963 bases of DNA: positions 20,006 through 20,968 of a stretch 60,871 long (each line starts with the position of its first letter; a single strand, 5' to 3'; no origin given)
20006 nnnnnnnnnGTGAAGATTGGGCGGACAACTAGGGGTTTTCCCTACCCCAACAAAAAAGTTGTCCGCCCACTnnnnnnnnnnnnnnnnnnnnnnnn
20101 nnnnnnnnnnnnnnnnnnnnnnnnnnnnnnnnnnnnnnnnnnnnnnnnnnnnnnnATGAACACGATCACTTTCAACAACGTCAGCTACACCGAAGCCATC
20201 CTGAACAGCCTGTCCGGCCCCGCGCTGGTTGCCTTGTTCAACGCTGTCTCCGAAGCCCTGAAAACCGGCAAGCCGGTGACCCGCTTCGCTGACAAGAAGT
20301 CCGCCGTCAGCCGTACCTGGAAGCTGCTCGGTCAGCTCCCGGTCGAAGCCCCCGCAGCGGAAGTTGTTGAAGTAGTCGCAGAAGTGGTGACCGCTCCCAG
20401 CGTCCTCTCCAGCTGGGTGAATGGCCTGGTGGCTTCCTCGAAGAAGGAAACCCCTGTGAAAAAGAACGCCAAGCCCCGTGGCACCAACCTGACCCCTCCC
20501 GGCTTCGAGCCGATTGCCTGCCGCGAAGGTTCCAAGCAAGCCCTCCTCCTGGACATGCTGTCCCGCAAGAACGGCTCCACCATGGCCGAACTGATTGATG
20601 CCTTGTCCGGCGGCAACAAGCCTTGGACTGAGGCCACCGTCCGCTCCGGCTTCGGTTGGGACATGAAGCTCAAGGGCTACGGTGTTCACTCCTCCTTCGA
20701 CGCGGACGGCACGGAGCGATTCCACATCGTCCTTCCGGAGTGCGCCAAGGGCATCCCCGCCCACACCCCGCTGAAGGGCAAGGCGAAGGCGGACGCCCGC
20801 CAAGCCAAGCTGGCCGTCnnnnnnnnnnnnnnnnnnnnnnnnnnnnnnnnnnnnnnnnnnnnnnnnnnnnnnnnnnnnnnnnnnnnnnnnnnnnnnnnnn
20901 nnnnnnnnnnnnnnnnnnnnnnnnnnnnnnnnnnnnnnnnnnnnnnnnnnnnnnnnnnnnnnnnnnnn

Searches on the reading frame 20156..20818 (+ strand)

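Call 62: search_protein_families(library=pfam, proteins=[window:20156-20818:+], max_evalue=0.01)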
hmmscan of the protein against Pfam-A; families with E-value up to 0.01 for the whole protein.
window:20156-20818:+ (221 aa): 1 family
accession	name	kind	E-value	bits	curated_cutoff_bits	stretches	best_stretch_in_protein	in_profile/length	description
PF11994.14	DUF3489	-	8.6e-08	32.6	29.5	1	123-190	4-67/68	Protein of unknown function (DUF3489)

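Call 70: search_protein_families(library=ncbifam, proteins=[window:20156-20818:+], max_evalue=0.01)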
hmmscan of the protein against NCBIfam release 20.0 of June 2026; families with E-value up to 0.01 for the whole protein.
window:20156-20818:+ (221 aa): 0 families
